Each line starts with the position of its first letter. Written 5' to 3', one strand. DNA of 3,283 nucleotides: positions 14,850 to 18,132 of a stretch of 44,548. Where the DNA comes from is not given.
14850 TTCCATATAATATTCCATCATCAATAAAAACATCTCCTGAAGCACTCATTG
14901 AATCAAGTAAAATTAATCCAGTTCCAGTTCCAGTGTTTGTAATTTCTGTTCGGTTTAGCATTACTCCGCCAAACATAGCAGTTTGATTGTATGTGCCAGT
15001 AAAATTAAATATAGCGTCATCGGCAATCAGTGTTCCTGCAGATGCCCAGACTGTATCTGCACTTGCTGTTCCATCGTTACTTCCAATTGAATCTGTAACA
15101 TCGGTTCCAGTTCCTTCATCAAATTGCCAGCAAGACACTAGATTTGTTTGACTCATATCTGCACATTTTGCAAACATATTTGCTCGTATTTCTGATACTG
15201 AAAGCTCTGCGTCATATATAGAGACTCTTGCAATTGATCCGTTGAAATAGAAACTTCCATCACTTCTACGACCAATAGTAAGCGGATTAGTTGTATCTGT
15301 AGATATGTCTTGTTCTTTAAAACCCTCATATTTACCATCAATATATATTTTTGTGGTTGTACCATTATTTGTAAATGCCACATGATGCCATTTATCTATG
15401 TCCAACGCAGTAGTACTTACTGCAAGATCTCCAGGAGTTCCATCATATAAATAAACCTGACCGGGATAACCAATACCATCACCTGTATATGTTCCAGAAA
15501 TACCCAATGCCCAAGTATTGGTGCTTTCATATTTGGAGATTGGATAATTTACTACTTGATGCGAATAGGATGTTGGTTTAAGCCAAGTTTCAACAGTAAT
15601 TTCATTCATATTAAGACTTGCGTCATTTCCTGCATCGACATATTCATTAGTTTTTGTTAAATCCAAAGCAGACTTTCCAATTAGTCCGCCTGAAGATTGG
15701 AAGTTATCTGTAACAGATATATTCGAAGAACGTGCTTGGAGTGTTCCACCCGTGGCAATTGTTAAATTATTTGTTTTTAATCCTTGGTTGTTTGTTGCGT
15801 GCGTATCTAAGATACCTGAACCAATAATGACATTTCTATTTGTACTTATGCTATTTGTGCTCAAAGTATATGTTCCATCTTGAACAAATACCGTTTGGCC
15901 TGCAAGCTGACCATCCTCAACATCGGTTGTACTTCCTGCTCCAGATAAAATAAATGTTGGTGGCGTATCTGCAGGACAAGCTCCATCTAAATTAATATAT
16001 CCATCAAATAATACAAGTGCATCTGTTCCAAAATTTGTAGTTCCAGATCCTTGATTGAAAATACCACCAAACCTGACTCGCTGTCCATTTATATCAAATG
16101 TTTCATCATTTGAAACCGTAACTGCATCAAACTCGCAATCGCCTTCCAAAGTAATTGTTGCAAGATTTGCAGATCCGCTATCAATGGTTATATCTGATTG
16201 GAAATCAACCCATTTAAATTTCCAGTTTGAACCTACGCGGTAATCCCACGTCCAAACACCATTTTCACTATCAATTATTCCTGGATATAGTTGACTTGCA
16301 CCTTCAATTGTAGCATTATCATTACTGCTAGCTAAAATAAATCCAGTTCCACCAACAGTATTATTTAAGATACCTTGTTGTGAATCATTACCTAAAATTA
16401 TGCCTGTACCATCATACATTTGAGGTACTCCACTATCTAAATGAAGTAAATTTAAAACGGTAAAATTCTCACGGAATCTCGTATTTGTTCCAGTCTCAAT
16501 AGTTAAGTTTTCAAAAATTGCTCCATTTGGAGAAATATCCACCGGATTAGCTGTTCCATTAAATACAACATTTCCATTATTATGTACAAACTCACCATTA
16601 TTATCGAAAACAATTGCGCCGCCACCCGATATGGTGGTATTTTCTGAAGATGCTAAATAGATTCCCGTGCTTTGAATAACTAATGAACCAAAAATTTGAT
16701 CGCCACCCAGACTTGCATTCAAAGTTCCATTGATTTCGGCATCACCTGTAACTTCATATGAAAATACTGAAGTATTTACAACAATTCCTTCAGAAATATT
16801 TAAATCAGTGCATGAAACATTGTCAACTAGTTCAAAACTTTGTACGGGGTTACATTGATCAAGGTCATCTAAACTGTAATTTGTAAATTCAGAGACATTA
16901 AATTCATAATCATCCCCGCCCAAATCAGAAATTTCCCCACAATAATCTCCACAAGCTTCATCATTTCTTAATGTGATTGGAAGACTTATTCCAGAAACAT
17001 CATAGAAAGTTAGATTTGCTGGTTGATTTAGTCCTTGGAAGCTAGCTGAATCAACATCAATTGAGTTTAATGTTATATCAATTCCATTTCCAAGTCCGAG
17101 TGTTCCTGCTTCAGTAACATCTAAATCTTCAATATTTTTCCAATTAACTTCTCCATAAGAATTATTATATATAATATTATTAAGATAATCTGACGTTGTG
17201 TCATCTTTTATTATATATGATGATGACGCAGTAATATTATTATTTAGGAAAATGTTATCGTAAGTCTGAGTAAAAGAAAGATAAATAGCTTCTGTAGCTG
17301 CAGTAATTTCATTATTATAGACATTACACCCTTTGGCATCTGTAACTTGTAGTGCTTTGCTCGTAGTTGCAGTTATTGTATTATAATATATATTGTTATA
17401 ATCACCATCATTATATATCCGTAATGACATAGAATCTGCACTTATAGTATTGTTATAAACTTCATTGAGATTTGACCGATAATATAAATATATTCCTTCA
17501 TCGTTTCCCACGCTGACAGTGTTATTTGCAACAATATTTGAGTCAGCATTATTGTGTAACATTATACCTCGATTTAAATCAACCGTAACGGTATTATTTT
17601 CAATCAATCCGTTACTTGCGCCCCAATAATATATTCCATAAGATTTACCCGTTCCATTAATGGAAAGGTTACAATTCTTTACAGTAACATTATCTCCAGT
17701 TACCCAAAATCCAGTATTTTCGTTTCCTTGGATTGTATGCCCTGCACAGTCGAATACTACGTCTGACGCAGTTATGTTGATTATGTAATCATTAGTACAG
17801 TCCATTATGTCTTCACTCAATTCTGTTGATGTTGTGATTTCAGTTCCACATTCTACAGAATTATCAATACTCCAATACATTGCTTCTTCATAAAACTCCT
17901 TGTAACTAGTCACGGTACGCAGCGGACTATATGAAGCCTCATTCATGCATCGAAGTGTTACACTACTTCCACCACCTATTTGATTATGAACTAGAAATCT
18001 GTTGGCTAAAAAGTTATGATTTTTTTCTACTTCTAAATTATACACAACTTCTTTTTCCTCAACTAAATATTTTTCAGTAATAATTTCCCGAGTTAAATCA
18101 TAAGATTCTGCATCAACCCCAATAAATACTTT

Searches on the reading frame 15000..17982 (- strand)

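Call 5: search_protein_families(library=pfam, proteins=[window:15000-17982:-], max_evalue=1)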
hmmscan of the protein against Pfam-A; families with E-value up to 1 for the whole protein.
window:15000-17982:- (994 aa): 5 families
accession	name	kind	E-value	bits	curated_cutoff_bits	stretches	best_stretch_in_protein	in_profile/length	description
PF13385.13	Laminin_G_3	-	1.1e-24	87.7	27.6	1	778-932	3-150/151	Concanavalin A-like lectin/glucanases superfamily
PF05048.19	NosD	-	2.7e-12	47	23.6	1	64-225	16-168/212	Periplasmic copper-binding protein (NosD)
PF13229.12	Beta_helix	-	4.7e-12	46.3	25.9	2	61-203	20-158/158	Right handed beta helix region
PF10162.14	G8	-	0.0029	17.9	22.9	0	694-753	10-69/124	G8 domain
PF02210.31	Laminin_G_2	-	0.0038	18.1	22.9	1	851-906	41-99/126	Laminin G domain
